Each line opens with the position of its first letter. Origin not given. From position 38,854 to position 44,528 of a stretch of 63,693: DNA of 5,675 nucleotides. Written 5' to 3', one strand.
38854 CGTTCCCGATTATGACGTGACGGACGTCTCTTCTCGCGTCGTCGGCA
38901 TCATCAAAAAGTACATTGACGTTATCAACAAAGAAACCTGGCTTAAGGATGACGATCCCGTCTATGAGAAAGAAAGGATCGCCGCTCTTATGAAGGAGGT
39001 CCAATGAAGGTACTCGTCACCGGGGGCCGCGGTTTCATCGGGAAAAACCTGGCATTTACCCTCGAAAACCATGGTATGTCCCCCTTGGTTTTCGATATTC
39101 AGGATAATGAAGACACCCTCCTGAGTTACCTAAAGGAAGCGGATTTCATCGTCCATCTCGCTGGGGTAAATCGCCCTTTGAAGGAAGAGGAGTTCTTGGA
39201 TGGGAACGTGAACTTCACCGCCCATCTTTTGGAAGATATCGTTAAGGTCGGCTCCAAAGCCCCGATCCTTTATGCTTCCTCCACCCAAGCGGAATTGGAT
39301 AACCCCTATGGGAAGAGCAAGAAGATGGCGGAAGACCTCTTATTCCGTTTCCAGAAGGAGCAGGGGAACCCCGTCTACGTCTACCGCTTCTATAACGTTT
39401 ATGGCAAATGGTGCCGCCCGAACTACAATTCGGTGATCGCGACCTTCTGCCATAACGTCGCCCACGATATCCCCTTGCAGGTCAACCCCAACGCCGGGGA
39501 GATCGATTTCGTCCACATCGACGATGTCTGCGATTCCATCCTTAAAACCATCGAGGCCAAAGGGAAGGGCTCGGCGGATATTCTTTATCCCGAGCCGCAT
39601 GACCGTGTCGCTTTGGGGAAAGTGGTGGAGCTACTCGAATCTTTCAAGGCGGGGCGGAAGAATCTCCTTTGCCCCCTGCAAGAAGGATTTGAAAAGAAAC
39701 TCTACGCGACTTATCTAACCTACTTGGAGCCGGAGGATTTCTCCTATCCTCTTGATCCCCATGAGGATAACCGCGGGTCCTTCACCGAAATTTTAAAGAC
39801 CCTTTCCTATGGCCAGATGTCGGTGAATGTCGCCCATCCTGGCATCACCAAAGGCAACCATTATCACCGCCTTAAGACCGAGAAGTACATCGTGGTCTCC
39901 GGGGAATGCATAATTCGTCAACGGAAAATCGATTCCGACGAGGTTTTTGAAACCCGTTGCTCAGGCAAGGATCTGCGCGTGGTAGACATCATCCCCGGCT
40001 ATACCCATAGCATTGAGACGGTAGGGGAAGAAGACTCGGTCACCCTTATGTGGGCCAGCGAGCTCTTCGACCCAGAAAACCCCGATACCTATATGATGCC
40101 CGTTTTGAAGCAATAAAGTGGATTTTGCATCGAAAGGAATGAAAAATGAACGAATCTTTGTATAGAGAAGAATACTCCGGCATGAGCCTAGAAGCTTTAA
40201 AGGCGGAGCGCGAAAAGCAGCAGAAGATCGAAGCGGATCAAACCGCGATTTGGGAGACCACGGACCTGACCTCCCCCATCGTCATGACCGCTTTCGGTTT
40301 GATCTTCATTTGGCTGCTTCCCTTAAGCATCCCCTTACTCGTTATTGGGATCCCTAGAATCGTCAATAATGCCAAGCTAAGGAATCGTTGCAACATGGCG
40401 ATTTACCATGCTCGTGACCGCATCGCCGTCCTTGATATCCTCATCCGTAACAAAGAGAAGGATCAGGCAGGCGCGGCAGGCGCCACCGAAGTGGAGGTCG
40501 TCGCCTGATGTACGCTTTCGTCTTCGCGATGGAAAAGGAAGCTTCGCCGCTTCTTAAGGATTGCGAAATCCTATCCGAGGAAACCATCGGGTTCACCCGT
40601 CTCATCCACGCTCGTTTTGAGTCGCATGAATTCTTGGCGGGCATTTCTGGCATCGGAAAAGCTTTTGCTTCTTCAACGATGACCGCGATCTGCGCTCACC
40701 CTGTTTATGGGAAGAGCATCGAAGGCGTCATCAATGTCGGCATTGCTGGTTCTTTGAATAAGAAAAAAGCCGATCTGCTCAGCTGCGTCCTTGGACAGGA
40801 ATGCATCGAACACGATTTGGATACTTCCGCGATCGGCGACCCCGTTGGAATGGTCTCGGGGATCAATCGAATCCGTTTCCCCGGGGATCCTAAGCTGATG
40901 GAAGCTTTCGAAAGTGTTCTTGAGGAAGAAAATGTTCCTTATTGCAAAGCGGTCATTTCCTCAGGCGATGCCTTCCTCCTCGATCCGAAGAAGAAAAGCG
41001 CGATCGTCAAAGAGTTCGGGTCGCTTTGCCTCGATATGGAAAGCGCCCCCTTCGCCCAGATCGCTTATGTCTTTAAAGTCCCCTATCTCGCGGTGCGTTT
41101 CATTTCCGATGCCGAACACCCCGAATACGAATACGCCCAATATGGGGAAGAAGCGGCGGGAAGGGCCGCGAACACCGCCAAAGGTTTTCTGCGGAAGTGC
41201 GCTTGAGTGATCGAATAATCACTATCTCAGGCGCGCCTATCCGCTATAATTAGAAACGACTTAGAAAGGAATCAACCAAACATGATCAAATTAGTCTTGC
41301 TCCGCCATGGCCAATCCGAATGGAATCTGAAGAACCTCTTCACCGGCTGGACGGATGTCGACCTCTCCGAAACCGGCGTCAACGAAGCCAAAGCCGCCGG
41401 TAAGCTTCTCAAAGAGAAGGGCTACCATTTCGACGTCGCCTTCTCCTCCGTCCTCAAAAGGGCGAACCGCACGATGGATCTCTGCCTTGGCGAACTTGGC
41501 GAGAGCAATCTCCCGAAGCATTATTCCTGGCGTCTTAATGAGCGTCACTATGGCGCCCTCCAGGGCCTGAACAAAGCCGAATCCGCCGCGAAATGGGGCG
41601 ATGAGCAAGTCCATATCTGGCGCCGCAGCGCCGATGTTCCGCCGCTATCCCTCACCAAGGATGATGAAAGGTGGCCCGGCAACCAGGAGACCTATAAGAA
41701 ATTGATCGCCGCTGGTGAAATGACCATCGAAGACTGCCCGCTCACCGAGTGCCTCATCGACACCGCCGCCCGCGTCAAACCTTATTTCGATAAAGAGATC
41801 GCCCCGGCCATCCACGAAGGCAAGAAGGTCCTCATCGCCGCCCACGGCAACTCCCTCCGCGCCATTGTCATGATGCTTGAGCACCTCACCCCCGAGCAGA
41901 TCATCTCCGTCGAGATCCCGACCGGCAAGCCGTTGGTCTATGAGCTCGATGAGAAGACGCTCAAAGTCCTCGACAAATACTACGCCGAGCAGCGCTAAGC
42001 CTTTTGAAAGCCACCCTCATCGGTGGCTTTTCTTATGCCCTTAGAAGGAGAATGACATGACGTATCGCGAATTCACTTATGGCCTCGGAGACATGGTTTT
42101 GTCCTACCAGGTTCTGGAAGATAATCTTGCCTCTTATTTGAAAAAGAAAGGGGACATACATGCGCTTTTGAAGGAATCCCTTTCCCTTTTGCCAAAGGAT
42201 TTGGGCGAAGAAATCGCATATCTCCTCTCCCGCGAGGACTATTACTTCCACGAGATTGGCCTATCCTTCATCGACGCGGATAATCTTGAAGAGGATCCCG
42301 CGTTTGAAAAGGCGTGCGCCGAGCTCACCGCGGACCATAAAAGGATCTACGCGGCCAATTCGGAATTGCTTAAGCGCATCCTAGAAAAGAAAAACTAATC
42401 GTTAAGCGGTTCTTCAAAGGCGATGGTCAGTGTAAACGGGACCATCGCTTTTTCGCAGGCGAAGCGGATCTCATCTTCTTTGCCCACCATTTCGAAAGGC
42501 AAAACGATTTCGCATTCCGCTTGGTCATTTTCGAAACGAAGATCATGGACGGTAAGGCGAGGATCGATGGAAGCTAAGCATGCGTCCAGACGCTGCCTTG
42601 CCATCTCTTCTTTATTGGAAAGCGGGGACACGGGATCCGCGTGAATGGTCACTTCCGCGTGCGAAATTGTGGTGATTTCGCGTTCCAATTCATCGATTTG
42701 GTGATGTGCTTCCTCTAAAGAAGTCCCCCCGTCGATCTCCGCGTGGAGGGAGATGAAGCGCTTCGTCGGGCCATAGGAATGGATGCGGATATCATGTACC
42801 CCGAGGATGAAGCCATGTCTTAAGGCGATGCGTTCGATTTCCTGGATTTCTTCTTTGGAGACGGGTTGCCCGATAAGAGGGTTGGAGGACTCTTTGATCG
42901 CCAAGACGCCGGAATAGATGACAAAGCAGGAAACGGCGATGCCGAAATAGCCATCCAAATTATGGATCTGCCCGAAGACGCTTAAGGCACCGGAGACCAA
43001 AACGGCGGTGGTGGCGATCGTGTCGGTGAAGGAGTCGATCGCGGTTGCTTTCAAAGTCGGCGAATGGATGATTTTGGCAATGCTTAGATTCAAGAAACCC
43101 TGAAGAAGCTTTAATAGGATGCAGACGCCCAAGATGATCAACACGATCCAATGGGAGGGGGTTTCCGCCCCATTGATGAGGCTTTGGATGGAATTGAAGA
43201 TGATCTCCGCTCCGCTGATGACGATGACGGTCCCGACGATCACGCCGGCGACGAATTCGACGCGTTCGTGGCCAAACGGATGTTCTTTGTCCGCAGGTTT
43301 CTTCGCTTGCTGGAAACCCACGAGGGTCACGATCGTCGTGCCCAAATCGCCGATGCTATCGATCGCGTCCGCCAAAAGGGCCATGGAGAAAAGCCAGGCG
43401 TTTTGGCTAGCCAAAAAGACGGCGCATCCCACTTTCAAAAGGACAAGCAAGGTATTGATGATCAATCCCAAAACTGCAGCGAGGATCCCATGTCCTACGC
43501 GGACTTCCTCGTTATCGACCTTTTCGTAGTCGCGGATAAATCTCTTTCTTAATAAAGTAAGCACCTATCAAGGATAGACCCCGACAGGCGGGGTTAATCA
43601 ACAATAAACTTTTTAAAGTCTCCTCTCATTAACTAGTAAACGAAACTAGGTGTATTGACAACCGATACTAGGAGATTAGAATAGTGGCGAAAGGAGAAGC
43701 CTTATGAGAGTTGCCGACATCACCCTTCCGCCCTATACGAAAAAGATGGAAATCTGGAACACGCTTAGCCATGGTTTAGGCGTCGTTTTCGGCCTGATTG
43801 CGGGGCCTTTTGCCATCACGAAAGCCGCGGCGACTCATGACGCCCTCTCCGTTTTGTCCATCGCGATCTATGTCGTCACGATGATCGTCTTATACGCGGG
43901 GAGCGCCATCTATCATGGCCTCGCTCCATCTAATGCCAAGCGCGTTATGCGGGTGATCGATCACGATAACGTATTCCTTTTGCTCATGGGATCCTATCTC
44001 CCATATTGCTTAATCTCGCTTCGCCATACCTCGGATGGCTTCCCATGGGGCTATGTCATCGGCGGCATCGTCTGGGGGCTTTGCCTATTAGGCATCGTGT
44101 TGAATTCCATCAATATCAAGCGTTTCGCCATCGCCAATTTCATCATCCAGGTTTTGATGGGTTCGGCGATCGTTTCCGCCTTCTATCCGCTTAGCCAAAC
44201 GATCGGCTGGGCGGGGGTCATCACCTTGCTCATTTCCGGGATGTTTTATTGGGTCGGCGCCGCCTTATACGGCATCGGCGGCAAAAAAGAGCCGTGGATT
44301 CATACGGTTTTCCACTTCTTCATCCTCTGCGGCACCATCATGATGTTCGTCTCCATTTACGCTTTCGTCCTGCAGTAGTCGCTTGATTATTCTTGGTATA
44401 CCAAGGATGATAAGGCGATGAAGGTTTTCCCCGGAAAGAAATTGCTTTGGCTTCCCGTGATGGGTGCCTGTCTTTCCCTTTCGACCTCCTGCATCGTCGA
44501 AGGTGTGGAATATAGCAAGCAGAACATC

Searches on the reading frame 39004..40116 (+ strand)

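Call 12: search_protein_families(library=pfam, proteins=[window:39004-40116:+], max_evalue=0.001)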
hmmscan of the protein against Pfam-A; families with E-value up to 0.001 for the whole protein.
window:39004-40116:+ (370 aa): 6 families
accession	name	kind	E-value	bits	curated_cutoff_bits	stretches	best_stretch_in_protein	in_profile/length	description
PF14667.12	Polysacc_synt_C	-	2.2e-43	147.3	28.7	1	253-363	1-111/111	Polysaccharide biosynthesis C-terminal domain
PF01370.27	Epimerase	-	3.8e-19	69.5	20.9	1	3-186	1-228/240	NAD dependent epimerase/dehydratase family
PF16363.11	GDP_Man_Dehyd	-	4.2e-08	33.5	27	0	93-186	144-240/332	GDP-mannose 4,6 dehydratase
PF02719.21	Polysacc_synt_2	-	9.5e-07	28.7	20.2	1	25-190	56-224/293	Polysaccharide biosynthesis protein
PF07993.18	NAD_binding_4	-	1.3e-06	28.3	20.1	1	94-177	169-256/258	Male sterility protein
PF01073.25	3Beta_HSD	-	2.3e-05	24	22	0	27-105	49-128/280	3-beta hydroxysteroid dehydrogenase/isomerase family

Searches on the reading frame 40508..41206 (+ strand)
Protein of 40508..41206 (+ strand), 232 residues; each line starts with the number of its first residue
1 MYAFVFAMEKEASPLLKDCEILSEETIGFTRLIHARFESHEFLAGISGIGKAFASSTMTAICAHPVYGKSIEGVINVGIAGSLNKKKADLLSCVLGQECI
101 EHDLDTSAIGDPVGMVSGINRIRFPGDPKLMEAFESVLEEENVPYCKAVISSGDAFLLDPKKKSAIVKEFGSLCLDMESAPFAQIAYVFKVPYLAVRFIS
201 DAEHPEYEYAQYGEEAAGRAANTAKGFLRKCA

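Call 26: search_protein_families(library=pfam, proteins=[window:40508-41206:+], max_evalue=0.001)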
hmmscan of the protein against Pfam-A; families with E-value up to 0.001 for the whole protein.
window:40508-41206:+ (232 aa): 1 family
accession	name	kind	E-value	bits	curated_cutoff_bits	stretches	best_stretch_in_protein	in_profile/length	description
PF01048.26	PNP_UDP_1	-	7.7e-30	104.4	25.1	1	2-228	2-228/233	Phosphorylase superfamily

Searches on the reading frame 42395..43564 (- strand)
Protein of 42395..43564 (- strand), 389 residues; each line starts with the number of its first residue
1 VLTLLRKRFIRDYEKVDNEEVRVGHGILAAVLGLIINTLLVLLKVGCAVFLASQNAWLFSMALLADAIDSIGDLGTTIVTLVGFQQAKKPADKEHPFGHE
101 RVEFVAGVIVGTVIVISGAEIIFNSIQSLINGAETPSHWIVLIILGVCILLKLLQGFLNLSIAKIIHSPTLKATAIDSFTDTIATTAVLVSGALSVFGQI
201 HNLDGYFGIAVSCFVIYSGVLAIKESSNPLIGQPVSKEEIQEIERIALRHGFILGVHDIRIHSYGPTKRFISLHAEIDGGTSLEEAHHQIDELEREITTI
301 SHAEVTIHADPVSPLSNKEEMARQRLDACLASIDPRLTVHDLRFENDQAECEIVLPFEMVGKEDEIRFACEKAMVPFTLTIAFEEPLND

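Call 26: search_protein_families(library=pfam, proteins=[window:42395-43564:-], max_evalue=0.001)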
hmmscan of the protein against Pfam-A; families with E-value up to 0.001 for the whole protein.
window:42395-43564:- (389 aa): 2 families
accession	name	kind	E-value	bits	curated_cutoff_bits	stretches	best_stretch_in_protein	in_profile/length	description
PF01545.26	Cation_efflux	-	3.9e-38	131.7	26.6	1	41-228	5-195/198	Cation efflux family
PF16916.11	ZT_dimer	-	6.6e-15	55.3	26.7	1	236-311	2-77/78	Dimerisation domain of Zinc Transporter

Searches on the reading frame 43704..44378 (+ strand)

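Call 26: search_protein_families(library=pfam, proteins=[window:43704-44378:+], max_evalue=0.001)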
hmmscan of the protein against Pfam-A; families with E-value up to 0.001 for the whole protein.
window:43704-44378:+ (224 aa): 1 family
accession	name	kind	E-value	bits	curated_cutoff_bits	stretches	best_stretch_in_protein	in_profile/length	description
PF03006.26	HlyIII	-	1.5e-29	103.7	26.2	1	13-215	3-224/224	Haemolysin-III related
